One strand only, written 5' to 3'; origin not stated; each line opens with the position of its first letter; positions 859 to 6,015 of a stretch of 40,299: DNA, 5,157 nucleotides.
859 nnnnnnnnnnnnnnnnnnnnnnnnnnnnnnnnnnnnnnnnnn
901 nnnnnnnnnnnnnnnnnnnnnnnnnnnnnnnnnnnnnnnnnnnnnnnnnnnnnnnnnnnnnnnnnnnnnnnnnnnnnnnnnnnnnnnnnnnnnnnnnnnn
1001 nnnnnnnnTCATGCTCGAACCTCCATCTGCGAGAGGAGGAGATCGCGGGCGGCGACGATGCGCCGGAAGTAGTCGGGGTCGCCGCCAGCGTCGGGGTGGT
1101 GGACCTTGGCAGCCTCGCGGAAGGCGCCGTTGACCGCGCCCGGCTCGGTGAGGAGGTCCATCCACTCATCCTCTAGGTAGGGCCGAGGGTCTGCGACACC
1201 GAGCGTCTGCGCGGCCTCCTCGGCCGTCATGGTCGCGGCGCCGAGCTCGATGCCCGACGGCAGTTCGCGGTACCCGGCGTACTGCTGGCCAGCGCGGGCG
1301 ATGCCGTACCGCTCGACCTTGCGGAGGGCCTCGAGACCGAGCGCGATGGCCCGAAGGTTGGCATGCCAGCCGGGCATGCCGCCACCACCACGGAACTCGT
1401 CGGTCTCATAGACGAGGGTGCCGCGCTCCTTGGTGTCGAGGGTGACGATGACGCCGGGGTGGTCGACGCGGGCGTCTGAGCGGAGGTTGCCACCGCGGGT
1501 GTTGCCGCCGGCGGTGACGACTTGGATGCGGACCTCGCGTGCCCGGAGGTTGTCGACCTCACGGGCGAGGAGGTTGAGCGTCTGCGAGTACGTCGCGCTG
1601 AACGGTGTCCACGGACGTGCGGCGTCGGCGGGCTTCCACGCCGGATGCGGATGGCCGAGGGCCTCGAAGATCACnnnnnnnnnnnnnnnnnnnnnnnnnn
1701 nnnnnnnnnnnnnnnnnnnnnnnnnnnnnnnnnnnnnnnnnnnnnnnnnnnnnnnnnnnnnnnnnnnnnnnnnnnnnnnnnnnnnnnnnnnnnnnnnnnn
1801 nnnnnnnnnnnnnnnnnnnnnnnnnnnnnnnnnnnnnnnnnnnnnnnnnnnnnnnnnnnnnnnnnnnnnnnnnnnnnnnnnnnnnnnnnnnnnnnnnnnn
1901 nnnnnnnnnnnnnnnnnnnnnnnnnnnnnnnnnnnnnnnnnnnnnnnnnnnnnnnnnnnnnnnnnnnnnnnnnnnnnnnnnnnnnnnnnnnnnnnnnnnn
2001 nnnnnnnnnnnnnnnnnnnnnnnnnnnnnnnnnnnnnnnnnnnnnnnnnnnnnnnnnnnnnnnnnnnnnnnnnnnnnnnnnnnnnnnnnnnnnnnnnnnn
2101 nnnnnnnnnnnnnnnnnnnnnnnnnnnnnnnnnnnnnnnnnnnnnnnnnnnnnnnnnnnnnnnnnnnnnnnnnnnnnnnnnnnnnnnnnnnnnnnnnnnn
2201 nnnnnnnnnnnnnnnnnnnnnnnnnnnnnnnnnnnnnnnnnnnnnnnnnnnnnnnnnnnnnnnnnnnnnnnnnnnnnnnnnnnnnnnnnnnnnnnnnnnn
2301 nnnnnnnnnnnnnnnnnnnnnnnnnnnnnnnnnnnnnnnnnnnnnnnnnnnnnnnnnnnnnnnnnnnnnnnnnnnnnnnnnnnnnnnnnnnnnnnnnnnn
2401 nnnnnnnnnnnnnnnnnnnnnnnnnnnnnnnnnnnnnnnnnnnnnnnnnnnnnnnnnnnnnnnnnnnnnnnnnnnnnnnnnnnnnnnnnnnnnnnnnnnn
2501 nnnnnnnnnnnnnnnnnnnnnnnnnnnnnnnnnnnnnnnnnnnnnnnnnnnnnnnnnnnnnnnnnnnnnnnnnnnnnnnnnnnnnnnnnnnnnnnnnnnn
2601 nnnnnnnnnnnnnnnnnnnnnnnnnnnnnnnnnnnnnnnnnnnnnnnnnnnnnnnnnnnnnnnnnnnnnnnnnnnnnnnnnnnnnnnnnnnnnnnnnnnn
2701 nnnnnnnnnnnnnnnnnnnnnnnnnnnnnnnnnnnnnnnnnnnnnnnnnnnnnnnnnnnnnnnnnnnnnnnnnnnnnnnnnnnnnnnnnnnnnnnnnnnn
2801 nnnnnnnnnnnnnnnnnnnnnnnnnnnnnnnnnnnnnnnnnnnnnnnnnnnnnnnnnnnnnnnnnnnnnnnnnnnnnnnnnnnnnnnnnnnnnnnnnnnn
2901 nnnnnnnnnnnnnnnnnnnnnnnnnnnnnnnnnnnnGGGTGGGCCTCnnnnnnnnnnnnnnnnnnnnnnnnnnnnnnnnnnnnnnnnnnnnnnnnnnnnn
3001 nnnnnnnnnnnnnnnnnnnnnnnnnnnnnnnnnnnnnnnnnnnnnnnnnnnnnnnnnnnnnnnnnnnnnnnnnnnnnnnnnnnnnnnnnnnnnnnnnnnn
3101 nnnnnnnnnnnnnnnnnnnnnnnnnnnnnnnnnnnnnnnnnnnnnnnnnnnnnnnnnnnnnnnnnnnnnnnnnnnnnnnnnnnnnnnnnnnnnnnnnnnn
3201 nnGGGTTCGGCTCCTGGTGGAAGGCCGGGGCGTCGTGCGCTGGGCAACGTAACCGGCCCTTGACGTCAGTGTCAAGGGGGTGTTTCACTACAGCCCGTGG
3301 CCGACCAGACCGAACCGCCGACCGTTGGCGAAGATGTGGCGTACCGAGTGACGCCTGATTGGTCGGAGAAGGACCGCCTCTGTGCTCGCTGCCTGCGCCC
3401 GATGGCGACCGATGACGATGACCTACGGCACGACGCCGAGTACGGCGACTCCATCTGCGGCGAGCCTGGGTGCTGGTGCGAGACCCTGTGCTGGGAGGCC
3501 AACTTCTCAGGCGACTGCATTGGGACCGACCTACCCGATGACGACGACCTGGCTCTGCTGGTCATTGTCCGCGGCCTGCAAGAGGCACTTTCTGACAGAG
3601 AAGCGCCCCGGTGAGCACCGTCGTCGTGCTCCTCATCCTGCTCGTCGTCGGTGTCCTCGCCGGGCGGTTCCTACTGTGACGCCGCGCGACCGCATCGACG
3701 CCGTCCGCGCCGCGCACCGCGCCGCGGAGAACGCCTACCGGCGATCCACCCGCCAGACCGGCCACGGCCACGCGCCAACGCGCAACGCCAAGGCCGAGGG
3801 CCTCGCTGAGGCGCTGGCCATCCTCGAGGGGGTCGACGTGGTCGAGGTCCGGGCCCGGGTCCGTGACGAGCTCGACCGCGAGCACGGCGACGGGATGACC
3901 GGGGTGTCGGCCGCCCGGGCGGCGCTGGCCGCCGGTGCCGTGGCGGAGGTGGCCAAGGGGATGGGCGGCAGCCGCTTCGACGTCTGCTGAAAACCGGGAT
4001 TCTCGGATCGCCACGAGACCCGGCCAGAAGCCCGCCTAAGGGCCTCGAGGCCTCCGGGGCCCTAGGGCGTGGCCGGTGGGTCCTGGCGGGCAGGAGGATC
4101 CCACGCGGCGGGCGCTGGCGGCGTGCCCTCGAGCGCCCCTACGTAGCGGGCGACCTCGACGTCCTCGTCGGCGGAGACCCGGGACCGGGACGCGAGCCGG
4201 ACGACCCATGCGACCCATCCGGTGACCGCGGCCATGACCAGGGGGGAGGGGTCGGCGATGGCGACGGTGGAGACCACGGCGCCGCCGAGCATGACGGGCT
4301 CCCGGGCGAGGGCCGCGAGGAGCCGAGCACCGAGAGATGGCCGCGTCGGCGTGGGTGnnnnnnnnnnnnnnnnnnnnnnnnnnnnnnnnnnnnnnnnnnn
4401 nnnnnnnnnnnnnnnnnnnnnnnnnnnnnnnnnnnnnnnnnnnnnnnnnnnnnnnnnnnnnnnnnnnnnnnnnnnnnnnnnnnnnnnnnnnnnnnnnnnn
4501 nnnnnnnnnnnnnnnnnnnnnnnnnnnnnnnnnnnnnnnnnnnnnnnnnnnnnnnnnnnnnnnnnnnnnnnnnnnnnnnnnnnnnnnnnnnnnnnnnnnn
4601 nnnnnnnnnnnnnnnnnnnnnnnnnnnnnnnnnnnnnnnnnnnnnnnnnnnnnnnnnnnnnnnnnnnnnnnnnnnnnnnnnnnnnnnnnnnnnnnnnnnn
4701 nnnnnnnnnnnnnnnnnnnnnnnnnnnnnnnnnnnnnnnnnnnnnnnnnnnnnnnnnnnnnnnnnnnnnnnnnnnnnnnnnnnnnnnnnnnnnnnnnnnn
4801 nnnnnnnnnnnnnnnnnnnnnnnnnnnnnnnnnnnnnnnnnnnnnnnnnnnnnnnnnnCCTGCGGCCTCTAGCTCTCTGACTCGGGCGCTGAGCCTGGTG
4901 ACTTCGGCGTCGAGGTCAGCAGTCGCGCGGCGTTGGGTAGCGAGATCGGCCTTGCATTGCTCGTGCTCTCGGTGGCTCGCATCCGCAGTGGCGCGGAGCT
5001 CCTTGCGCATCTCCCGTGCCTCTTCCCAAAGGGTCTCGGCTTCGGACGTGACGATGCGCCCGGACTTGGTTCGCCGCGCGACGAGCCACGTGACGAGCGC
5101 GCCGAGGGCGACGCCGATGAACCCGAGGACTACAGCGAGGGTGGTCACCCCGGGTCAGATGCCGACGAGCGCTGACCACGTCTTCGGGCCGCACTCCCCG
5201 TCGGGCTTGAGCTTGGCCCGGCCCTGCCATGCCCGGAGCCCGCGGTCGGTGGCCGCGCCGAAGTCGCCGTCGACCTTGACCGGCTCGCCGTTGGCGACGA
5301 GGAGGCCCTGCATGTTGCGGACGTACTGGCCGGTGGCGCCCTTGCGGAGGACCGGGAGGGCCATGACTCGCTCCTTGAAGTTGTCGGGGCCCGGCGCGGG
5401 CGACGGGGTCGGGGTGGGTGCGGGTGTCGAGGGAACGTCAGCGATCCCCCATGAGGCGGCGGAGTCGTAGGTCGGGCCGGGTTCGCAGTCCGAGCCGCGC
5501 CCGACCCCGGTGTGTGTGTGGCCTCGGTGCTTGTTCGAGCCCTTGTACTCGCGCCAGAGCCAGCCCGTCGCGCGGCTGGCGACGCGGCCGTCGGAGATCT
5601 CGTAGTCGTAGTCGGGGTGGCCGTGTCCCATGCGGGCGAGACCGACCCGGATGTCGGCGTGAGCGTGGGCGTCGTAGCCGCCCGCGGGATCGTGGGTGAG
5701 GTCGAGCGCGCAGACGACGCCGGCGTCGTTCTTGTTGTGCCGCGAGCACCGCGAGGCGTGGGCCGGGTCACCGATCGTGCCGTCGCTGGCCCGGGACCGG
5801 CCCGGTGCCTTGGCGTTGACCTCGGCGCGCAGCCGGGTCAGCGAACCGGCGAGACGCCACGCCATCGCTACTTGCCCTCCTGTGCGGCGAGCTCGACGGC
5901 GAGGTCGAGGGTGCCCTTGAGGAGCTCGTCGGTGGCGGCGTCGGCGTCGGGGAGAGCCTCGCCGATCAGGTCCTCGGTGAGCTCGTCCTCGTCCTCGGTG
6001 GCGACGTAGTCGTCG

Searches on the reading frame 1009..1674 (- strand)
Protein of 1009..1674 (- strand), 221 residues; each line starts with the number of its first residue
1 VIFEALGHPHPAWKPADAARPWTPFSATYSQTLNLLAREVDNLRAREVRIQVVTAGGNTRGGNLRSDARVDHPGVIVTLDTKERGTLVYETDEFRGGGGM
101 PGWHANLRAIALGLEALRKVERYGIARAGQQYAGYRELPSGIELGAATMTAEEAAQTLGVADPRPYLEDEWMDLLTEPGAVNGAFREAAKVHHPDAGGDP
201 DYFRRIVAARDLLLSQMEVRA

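Call 46: search_protein_families(library=pfam, max_evalue=0.01, proteins=[window:1009-1674:-])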
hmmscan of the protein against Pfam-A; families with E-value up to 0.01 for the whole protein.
window:1009-1674:- (221 aa): 0 families

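Call 58: search_protein_families(library=phrogs, max_evalue=0.001, proteins=[window:1009-1674:-])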
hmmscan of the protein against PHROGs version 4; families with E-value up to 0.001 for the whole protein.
window:1009-1674:- (221 aa): 1 family
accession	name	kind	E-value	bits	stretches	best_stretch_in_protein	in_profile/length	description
phrog_9210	-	unknown function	3.6e-30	106.1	1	11-217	17-203/204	-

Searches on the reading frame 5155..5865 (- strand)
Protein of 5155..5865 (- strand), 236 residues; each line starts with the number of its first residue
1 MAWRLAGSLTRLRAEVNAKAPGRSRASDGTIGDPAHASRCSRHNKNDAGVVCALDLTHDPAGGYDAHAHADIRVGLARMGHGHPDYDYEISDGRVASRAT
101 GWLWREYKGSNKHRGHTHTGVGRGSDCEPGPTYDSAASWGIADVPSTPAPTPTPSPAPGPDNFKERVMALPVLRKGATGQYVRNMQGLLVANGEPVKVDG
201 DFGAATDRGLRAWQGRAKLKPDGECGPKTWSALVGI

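Call 46: search_protein_families(library=pfam, max_evalue=0.01, proteins=[window:5155-5865:-])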
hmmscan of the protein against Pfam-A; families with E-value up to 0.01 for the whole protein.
window:5155-5865:- (236 aa): 2 families
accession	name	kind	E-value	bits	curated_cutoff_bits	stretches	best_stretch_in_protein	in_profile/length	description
PF01471.23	PG_binding_1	-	4.1e-11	43.3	23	1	179-233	2-57/57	Putative peptidoglycan binding domain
PF09374.15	PG_binding_3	-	3.4e-05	24.4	24.6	0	182-214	3-34/76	Predicted Peptidoglycan domain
